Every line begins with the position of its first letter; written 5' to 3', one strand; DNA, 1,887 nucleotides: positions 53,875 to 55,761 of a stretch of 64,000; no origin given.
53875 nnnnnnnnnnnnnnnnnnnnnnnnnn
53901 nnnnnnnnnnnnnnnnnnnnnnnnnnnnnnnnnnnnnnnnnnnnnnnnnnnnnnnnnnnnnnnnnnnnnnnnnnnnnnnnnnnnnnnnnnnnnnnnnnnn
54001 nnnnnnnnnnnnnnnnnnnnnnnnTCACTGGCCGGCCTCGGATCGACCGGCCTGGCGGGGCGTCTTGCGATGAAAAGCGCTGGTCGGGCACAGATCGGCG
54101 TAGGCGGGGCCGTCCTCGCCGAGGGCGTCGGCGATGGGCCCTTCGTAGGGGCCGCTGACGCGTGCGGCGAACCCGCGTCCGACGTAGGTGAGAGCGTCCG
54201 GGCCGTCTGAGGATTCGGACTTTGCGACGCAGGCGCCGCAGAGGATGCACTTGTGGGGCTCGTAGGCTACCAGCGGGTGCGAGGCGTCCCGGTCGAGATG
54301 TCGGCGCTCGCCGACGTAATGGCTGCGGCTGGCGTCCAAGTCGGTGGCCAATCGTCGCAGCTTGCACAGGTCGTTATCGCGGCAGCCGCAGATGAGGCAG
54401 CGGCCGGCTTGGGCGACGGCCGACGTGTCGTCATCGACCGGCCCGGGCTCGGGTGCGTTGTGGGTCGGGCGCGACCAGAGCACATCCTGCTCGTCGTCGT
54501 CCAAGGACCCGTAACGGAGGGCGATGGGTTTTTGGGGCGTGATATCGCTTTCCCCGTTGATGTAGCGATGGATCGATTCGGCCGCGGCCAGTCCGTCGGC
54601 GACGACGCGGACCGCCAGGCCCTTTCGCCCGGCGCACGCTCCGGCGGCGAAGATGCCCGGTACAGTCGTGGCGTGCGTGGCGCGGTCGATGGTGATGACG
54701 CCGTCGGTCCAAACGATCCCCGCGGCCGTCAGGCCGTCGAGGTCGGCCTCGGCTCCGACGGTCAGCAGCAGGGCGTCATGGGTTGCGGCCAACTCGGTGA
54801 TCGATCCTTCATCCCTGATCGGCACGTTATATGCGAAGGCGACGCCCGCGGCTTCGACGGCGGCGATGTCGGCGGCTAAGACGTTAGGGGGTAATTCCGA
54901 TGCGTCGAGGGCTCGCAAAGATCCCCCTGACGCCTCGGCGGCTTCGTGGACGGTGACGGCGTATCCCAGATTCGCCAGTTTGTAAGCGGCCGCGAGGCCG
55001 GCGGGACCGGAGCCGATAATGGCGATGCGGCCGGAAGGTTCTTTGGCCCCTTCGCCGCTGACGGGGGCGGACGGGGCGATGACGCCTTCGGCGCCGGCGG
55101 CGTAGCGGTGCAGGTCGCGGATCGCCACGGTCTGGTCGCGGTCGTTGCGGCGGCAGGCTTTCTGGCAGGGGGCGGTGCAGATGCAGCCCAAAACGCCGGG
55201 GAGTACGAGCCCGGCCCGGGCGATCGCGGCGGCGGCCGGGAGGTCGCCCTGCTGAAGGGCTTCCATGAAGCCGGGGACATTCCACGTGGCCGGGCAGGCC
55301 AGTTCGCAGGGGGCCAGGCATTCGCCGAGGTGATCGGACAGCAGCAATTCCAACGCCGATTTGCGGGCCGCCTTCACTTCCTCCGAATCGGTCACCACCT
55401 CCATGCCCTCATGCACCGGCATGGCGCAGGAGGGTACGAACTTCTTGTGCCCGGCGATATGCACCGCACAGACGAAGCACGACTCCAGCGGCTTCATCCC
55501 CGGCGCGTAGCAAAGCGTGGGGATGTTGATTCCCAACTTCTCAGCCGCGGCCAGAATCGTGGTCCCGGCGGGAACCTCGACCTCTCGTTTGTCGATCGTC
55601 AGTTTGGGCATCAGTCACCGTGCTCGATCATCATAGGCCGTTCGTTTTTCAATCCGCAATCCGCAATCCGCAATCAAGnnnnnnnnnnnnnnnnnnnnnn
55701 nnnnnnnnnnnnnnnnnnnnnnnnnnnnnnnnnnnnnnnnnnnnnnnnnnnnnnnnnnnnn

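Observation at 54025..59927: Gene cluster wiring a NuoEF-type NAD(P)H flavoprotein module to NapGH-type membrane and periplasmic ferredoxins, including a NapH::NuoE gene fusion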

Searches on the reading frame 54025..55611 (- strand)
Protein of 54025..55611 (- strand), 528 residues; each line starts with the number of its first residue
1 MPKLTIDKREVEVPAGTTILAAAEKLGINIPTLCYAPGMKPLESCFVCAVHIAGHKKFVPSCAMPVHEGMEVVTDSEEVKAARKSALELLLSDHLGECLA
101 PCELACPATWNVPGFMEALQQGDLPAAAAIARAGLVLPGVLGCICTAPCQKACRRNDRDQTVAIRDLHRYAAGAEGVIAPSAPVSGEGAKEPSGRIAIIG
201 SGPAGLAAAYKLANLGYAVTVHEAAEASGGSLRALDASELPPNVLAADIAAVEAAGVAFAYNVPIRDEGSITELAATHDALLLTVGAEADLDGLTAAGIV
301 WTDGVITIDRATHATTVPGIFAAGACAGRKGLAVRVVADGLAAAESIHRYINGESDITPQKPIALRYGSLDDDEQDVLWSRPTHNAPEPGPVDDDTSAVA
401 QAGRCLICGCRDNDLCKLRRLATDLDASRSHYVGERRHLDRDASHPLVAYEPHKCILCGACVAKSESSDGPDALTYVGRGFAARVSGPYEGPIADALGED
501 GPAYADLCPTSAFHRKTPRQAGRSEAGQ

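Call 4: search_protein_families(library=pfam, proteins=[window:54025-55611:-], max_evalue=0.01)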
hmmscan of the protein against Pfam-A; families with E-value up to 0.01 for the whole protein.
window:54025-55611:- (528 aa): 13 families
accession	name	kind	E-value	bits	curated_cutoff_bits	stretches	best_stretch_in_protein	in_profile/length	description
PF13510.11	Fer2_4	-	3.1e-18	66.1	22.8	1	4-76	6-81/82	2Fe-2S iron-sulfur cluster binding domain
PF14691.11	Fer4_20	-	6.3e-14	52.2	25.8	1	98-172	27-105/113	Dihydroprymidine dehydrogenase domain II, 4Fe-4S cluster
PF07992.20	Pyr_redox_2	-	2.5e-11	44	26.1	2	277-334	227-285/291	Pyridine nucleotide-disulphide oxidoreductase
PF13450.12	NAD_binding_8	-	5.1e-07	30.3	21.9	1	198-233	1-36/68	NAD(P)-binding Rossmann-like domain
PF13738.12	Pyr_redox_3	-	9.8e-07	28.7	30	0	198-225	2-30/305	Pyridine nucleotide-disulphide oxidoreductase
PF00111.32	Fer2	-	3.2e-06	27.4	21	1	8-53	7-48/77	2Fe-2S iron-sulfur cluster binding domain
PF01266.30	DAO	-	2.6e-05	24.4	27.9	1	195-231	1-39/353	FAD dependent oxidoreductase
PF00890.30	FAD_binding_2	-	4.1e-05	23.4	20.4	1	196-232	2-38/414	FAD binding domain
PF01134.28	GIDA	-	0.00071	19.2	22.1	0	196-222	2-28/391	Glucose inhibited division protein A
PF00070.33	Pyr_redox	-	0.0012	19.7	22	1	195-226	1-32/82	Pyridine nucleotide-disulphide oxidoreductase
PF03486.20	HI0933_like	-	0.0017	18.3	50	1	196-229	3-36/244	HI0933-like protein Rossmann domain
PF01946.23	Thi4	-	0.0024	17.6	26.2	1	196-231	20-56/235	Thi4 family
PF22117.2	Fer4_Nqo3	-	0.0033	18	27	1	446-513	2-66/67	NADH-quinone oxidoreductase subunit 3, ferredoxin-like domain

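Call 16: search_protein_families(library=ncbifam, proteins=[window:54025-55611:-], max_evalue=0.001)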
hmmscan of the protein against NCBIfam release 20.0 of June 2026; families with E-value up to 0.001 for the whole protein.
window:54025-55611:- (528 aa): 54 families (the best 25 are shown)
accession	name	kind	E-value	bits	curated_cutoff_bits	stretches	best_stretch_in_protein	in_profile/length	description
NF009454.0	PRK12814.1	equivalog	2.7e-98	330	916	3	4-288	6-289/657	putative NADPH-dependent glutamate synthase small subunit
NF009410.0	PRK12771.1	subfamily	3.4e-48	164.6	516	2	74-290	22-236/566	NAD(P)-binding protein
NF045663.1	diclust_near_Sec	equivalog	9.5e-48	162.8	530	1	97-411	15-312/759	pyridine nucleotide-disulfide oxidoreductase/dicluster-binding protein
NF040763.1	FeFe_hydrog_A6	exception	1.1e-43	149.6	765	2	3-100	2-99/571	NADH-dependent [FeFe] hydrogenase, group A6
NF010590.0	PRK13984.1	equivalog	4.4e-36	124.2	946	1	101-287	197-383/611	putative oxidoreductase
TIGR01973.1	NuoG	equivalog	2.2e-33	115.9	470.05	2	4-98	1-95/606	NADH-quinone oxidoreductase subunit NuoG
TIGR03315.1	Se_ygfK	equivalog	3.8e-33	114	835.3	2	94-263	438-608/1012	putative selenate reductase subunit YgfK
NF005745.0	PRK07569.1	equivalog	8.7e-33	113.7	333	2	4-98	6-100/238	bidirectional hydrogenase complex protein HoxU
TIGR01316.1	gltA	equivalog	5.8e-29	101.2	471.75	1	99-288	35-229/449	NADPH-dependent glutamate synthase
TIGR01317.1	GOGAT_sm_gam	subfamily_domain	3.4e-28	98.8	447.7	2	102-292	52-243/485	glutamate synthase small subunit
NF009414.0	PRK12778.1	equivalog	1.2e-25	89.9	1103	1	97-287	333-527/752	bifunctional dihydroorotate dehydrogenase B NAD binding subunit/NADPH-dependent glutamate synthase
TIGR01318.1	gltD_gamma_fam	subfamily_domain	1e-22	80.4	482.95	1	100-289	48-238/467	glutamate synthase, small subunit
NF009408.0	PRK12769.1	equivalog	5.8e-22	77.6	1003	1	101-288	235-423/659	formate-dependent uric acid utilization protein AegA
NF009413.0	PRK12775.1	equivalog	3.5e-21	74.7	1895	1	63-289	301-529/1006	putative trifunctional 2-polyprenylphenol hydroxylase/glutamate synthase subunit beta/ferritin domain-containing protein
NF040762.1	Hydr_FeFe_Clost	exception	8.5e-21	74.2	900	1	3-99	2-98/572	ferredoxin hydrogenase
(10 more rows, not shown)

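Call 28: search_solved_structures(query=window:54025-55611:-, max_evalue=0.00001)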
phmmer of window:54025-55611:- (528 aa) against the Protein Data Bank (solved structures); distinct sequences matched with E-value up to 0.00001: 69 (the best 60 are shown).
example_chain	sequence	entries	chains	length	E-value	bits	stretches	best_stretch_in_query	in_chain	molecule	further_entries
9bov_A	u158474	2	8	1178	1.4e-77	264.9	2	3-288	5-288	Molybdopterin oxidoreductase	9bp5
9n5u_A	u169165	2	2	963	6.3e-75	256.1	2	1-288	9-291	NfnA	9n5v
8oh5_C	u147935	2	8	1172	1.3e-65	225.4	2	4-298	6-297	Formate dehydrogenase-O, major subunit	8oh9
8a6t_A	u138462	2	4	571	1.4e-33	119.7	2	3-99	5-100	Electron bifurcating hydrogenase subunit HydA1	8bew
6tg9_A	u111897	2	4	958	7.7e-29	104.1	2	4-100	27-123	Formate dehydrogenase subunit alpha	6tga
9wxb_B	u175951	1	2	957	1.1e-28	103.6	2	4-100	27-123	Formate dehydrogenase alpha subunit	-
7q4v_A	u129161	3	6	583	1.5e-27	99.8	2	6-99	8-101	Iron hydrogenase HydA1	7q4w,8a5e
4ylf_B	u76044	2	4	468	3.6e-26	95.3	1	99-288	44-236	Dihydropyrimidine dehydrogenase subunit A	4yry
5jca_L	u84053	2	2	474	2.7e-23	85.8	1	93-288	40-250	NADH-dependent Ferredoxin:NADP Oxidoreductase (NfnI) subunit alpha | NADH-dependent Ferredoxin:NADP Oxidoreductase subunit alpha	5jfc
5vj7_A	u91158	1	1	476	6.1e-23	84.6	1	89-289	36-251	Oxidoreductase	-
7t2r_A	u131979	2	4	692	6e-22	81.3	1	4-95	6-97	NiFe hydrogenase subunit A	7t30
5xf9_B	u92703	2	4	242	1.1e-21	80.5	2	4-93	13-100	NAD-reducing hydrogenase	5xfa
9iho_G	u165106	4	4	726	7.2e-21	77.8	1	3-99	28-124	NUAM (75 kDa) subunit of mitochondrial NADH:ubiquinone oxidoreductase (Complex I)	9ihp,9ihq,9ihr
6s6s_G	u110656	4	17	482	2.2e-20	76.1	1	95-292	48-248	Glutamate synthase [NADPH] small chain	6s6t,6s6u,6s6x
2vdc_G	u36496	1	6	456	2.8e-20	75.8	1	95-292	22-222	GLUTAMATE SYNTHASE [NADPH] SMALL CHAIN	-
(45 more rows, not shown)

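Call 36: search_solved_structures(query=window:54025-55611:-, max_evalue=1e-40, show_alignments=2)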
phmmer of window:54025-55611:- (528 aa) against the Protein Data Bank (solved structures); distinct sequences matched with E-value up to 1e-40: 3.
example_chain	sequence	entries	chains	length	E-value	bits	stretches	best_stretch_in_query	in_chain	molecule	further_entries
9bov_A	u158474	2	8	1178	1.4e-77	264.9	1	3-288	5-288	Molybdopterin oxidoreductase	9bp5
9n5u_A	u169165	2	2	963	6.3e-75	256.1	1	1-288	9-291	NfnA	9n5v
8oh5_C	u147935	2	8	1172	1.3e-65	225.4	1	4-298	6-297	Formate dehydrogenase-O, major subunit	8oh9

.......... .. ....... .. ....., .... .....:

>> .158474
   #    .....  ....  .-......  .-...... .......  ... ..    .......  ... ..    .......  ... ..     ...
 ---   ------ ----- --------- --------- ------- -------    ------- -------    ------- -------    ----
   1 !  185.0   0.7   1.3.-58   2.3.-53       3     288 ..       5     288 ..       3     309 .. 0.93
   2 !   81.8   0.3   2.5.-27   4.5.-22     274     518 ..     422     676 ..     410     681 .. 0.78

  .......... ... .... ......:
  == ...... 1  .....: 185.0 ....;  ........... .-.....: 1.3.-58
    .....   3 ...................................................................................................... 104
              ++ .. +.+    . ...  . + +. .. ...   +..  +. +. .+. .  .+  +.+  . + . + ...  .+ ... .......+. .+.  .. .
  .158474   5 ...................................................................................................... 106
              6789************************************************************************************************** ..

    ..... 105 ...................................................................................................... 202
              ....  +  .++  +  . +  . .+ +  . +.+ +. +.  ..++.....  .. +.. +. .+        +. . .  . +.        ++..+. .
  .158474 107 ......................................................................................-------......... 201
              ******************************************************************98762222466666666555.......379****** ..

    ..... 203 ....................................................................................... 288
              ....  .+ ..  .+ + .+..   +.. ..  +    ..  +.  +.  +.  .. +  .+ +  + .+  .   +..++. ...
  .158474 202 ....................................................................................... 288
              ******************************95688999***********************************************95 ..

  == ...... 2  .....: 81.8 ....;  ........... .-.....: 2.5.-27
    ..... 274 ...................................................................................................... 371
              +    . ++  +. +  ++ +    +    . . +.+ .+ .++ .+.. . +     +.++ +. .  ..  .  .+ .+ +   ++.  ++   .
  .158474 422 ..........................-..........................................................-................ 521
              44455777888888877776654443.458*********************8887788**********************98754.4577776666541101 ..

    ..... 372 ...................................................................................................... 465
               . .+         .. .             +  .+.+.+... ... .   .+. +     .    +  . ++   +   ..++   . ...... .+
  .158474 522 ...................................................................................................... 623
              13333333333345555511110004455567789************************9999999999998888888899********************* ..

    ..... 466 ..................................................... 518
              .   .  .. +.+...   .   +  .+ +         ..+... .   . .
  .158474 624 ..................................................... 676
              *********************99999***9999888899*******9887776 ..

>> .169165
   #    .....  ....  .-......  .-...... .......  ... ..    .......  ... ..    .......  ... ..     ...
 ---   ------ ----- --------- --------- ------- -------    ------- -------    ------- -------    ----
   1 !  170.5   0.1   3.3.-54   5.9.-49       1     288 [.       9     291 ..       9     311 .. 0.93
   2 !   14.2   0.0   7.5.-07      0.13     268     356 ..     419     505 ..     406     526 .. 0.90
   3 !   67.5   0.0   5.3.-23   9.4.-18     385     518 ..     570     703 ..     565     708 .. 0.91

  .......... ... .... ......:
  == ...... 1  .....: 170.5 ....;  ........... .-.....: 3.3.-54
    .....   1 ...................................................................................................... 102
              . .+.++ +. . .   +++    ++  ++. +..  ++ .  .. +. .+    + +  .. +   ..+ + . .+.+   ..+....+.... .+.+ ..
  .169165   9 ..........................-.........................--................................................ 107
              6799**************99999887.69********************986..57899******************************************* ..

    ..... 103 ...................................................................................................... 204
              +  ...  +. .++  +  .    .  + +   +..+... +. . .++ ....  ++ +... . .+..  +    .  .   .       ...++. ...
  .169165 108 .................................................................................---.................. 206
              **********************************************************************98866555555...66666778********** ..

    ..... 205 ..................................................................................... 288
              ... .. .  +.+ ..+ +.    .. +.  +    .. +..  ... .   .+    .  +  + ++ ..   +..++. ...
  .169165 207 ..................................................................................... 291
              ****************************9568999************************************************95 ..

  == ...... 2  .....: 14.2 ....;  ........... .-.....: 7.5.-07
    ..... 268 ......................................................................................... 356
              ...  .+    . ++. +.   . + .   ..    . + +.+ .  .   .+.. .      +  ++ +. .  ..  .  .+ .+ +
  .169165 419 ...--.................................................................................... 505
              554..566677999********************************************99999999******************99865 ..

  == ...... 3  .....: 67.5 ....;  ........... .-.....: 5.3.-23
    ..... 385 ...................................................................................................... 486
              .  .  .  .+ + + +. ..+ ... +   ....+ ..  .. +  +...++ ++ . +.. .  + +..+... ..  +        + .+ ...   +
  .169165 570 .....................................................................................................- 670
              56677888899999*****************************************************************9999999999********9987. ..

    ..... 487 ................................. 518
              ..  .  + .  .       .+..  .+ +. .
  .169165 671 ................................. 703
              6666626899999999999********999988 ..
